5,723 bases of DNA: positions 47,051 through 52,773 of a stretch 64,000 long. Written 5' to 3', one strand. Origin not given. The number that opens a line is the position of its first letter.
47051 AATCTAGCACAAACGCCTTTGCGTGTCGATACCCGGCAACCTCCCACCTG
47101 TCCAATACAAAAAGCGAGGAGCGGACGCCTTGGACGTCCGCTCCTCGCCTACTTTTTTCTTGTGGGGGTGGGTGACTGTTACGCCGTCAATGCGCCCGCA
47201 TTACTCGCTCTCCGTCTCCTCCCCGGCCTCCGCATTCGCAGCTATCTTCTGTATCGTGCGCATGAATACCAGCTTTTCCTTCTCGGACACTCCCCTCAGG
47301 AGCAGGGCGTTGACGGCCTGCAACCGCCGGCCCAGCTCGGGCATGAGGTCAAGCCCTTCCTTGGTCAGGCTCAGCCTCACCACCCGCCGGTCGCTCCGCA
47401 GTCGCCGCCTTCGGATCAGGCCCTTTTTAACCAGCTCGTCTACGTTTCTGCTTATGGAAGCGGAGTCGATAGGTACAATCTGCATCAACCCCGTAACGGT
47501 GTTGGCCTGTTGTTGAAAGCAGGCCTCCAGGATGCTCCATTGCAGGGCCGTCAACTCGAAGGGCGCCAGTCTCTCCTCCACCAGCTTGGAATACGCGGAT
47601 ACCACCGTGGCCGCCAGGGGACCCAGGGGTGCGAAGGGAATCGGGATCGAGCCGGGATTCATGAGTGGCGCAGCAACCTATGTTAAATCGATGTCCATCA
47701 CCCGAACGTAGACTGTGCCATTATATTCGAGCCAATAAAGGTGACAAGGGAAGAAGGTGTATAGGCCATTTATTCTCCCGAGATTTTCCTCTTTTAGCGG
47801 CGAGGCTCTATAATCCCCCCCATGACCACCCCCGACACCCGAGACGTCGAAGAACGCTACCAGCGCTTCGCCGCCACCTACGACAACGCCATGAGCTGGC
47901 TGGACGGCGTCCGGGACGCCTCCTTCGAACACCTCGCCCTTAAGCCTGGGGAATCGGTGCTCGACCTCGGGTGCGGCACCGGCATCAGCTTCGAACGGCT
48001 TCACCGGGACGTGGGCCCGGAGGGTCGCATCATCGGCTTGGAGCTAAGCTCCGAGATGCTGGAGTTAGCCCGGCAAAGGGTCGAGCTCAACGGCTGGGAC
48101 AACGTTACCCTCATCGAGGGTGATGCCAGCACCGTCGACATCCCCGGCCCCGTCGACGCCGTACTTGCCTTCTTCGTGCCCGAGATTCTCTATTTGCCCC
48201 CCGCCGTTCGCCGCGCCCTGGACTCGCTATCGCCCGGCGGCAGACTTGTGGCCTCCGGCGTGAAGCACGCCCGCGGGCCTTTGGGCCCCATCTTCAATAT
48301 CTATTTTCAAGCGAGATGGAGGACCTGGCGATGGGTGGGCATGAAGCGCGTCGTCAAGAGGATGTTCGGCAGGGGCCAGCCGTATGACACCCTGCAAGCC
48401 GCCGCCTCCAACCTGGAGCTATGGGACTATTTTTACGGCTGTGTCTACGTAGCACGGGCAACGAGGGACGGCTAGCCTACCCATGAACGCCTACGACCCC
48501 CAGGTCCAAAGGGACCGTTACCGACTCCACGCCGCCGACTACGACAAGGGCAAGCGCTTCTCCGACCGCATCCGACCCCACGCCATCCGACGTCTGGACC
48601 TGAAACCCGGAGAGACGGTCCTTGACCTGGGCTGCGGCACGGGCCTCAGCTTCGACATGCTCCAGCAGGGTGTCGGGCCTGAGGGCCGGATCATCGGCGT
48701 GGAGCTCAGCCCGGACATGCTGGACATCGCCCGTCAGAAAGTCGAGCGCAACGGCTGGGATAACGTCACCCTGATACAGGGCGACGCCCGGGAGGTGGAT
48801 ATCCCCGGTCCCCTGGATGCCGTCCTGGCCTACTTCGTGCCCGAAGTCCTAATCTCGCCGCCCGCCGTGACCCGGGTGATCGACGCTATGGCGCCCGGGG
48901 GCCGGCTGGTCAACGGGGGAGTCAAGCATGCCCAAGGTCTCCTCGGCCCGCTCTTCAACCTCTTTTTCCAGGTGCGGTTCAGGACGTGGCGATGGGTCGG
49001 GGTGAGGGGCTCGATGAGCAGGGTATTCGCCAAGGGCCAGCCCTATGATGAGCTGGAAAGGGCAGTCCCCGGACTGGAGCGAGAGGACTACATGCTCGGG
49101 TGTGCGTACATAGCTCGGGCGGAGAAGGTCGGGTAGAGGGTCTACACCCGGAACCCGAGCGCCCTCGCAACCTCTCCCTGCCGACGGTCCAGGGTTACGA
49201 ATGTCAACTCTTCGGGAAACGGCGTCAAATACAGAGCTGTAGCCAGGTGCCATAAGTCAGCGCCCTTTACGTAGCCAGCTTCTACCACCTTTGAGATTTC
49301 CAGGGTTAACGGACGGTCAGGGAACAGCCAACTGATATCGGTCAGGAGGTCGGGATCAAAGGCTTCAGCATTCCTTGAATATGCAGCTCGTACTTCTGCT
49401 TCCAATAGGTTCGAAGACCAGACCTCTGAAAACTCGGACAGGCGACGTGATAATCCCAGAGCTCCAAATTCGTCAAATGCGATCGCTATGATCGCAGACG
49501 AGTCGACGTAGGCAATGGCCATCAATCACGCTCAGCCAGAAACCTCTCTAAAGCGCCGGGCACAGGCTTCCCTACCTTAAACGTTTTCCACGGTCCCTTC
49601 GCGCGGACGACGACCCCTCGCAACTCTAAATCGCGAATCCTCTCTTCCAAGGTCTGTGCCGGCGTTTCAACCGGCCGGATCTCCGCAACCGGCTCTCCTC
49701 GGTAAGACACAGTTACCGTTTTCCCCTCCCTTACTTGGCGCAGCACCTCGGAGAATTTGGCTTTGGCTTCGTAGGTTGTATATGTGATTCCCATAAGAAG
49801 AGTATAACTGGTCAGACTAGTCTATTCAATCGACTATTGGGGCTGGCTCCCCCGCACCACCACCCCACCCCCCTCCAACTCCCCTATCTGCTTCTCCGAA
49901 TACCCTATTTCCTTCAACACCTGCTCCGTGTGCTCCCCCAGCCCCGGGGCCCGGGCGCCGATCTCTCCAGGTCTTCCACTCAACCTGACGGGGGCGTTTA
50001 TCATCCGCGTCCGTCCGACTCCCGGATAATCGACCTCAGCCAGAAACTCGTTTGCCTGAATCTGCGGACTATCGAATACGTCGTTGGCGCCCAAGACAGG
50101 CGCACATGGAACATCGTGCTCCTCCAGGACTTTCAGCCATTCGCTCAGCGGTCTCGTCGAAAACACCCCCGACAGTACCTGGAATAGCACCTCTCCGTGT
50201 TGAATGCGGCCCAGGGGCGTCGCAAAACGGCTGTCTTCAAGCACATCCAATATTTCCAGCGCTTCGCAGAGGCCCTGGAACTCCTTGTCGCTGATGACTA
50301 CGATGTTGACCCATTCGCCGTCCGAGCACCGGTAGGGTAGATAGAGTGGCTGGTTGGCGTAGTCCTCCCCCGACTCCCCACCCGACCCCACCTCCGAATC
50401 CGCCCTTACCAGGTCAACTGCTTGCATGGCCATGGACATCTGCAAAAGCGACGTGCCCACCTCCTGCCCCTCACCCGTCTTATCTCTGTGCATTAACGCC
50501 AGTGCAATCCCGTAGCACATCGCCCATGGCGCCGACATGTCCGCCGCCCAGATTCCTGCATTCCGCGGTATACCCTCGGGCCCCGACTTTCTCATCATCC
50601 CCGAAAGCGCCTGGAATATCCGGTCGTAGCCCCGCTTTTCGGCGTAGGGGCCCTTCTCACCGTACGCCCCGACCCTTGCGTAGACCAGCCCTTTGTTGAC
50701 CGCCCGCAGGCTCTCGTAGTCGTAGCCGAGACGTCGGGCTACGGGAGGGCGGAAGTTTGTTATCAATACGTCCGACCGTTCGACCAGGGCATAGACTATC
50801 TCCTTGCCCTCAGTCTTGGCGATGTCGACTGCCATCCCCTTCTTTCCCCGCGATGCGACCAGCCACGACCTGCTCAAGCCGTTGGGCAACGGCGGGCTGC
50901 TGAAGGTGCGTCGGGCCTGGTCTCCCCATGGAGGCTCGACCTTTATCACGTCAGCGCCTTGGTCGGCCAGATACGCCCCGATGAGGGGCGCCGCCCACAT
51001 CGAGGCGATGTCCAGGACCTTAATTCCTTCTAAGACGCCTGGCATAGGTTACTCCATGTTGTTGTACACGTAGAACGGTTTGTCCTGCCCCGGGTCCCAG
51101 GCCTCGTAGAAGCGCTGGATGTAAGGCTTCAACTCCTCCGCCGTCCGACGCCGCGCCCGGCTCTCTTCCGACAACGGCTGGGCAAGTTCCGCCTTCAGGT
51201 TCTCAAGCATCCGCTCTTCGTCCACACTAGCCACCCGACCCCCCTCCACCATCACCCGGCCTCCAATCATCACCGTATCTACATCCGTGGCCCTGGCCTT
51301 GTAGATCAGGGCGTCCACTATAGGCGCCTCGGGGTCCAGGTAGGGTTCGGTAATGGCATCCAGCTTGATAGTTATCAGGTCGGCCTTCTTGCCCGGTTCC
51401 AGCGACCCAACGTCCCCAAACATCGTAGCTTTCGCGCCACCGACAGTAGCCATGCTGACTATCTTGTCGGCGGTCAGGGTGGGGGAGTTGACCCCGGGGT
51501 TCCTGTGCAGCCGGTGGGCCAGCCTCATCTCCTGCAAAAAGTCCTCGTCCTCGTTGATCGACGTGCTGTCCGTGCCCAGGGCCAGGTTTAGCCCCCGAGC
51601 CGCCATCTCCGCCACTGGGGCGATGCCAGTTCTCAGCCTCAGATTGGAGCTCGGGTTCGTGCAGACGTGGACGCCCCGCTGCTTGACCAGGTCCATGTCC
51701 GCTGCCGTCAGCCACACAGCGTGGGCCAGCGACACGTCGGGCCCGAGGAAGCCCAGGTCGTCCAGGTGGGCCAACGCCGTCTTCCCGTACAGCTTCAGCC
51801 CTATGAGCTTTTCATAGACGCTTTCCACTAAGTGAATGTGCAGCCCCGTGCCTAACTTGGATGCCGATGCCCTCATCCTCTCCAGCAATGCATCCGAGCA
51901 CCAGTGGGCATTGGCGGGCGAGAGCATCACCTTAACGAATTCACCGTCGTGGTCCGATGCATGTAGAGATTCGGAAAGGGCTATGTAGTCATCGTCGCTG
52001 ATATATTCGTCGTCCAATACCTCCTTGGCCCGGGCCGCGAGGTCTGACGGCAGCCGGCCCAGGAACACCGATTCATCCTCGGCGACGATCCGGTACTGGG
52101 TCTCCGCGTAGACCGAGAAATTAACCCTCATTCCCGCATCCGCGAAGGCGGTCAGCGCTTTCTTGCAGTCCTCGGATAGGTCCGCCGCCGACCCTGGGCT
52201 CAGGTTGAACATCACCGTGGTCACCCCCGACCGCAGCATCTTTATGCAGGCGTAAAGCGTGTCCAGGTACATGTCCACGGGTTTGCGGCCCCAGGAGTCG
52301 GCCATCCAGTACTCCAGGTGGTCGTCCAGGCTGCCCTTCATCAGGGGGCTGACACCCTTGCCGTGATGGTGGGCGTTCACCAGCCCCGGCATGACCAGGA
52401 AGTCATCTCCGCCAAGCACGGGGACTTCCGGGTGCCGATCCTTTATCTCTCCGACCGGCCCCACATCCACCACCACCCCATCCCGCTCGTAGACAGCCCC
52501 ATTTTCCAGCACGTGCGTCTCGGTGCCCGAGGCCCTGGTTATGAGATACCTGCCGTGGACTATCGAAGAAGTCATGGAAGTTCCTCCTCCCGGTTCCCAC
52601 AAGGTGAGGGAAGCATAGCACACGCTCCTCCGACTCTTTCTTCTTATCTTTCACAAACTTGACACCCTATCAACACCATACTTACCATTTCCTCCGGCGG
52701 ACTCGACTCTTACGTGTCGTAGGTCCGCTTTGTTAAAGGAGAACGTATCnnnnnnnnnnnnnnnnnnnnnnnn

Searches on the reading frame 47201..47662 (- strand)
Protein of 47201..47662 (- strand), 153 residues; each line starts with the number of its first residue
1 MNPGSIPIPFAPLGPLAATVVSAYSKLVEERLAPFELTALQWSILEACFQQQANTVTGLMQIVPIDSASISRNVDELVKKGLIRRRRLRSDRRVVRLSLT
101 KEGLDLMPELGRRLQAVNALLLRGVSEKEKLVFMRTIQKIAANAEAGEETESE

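Call 40: search_protein_families(library=pfam, proteins=[window:47201-47662:-], max_evalue=0.00001)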
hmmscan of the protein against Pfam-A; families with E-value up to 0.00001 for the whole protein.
window:47201-47662:- (153 aa): 4 families
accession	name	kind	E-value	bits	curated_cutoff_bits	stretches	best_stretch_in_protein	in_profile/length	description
PF01047.28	MarR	-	8.7e-12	45.2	24.6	1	37-95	1-59/59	MarR family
PF12802.13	MarR_2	-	4.4e-09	36.8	27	1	37-93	3-60/61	MarR family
PF22381.2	Staph_reg_Sar_Rot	-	5.7e-08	33.2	27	1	31-109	6-84/85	Transcriptional regulator SarA/Rot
PF13463.12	HTH_27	-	2.1e-06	28.4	22.2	1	37-103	1-68/68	Winged helix DNA-binding domain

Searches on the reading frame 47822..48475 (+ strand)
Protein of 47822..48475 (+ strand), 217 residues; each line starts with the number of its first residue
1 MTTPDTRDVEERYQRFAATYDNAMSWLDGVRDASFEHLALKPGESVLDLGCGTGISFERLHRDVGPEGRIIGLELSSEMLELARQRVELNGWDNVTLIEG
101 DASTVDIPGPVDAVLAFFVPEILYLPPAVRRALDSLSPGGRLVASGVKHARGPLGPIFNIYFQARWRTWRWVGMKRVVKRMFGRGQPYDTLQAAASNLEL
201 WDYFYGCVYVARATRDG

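Call 40: search_protein_families(library=pfam, proteins=[window:47822-48475:+], max_evalue=0.00001)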
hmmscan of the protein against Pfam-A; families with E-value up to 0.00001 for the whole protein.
window:47822-48475:+ (217 aa): 8 families
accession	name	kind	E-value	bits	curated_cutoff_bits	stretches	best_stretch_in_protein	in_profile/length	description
PF13649.12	Methyltransf_25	-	4.7e-17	62.9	27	1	46-140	1-97/97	Methyltransferase domain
PF13847.12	Methyltransf_31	-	4.3e-16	59.4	27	1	41-148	2-113/145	Methyltransferase domain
PF08241.18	Methyltransf_11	-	1.9e-13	51.3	21.2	1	47-143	1-94/95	Methyltransferase domain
PF01135.25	PCMT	-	1.3e-12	48.4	20.3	1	34-144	65-171/210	Protein-L-isoaspartate(D-aspartate) O-methyltransferase (PCMT)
PF08242.18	Methyltransf_12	-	8.8e-12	46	30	1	47-142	1-98/98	Methyltransferase domain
PF01209.24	Ubie_methyltran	-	1.1e-10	41.7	20.1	1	31-144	36-151/233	ubiE/COQ5 methyltransferase family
PF13489.12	Methyltransf_23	-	1e-08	35.5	27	1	36-147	19-119/164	Methyltransferase domain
PF02353.26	CMAS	-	1.9e-07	31.1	27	1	32-115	52-132/273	Mycolic acid cyclopropane synthetase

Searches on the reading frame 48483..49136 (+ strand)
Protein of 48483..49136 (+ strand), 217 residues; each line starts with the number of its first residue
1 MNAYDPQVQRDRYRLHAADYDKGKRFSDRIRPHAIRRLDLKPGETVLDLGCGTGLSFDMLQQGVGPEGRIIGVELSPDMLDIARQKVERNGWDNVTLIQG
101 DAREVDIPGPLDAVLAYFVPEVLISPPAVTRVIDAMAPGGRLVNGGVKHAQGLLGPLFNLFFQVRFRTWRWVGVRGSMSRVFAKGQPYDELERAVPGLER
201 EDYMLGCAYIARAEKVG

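Call 40: search_protein_families(library=pfam, proteins=[window:48483-49136:+], max_evalue=0.00001)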
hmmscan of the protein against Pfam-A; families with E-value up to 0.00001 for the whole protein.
window:48483-49136:+ (217 aa): 9 families
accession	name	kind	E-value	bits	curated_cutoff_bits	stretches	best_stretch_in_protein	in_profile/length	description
PF13649.12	Methyltransf_25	-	3e-17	63.5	27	1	46-137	1-94/97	Methyltransferase domain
PF13847.12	Methyltransf_31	-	4.6e-15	56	27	1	41-147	2-112/145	Methyltransferase domain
PF01135.25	PCMT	-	7e-14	52.5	20.3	1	34-143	65-170/210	Protein-L-isoaspartate(D-aspartate) O-methyltransferase (PCMT)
PF08241.18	Methyltransf_11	-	3.7e-12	47.2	21.2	1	47-143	1-94/95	Methyltransferase domain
PF08242.18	Methyltransf_12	-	5.9e-12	46.6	30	1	47-142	1-98/98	Methyltransferase domain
PF01209.24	Ubie_methyltran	-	4.8e-11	42.9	20.1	1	36-108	41-113/233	ubiE/COQ5 methyltransferase family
PF13489.12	Methyltransf_23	-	1e-07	32.3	27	1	35-143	13-115/164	Methyltransferase domain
PF02353.26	CMAS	-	1e-06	28.7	27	1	33-101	53-120/273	Mycolic acid cyclopropane synthetase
PF01728.25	FtsJ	-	4.2e-06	27.3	24.1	1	35-109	13-82/181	FtsJ-like methyltransferase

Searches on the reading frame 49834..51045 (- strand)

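Call 40: search_protein_families(library=pfam, proteins=[window:49834-51045:-], max_evalue=0.00001)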
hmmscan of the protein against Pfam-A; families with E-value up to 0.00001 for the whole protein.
window:49834-51045:- (403 aa): 1 family
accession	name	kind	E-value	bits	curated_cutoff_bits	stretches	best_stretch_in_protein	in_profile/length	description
PF02515.22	CoA_transf_3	-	4.4e-107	358.8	23.3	1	5-373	1-366/366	CoA-transferase family III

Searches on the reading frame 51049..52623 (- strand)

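Call 41: search_protein_families(library=pfam, proteins=[window:51049-52623:-], max_evalue=0.00001)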
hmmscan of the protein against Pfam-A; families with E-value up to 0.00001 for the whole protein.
window:51049-52623:- (524 aa): 2 families
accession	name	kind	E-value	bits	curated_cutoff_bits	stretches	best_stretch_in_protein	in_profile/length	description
PF01979.26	Amidohydro_1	-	1.4e-46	159.7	25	1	76-457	1-344/345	Amidohydrolase family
PF07969.17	Amidohydro_3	-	5.9e-09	36.4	29.7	1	288-425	300-450/472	Amidohydrolase family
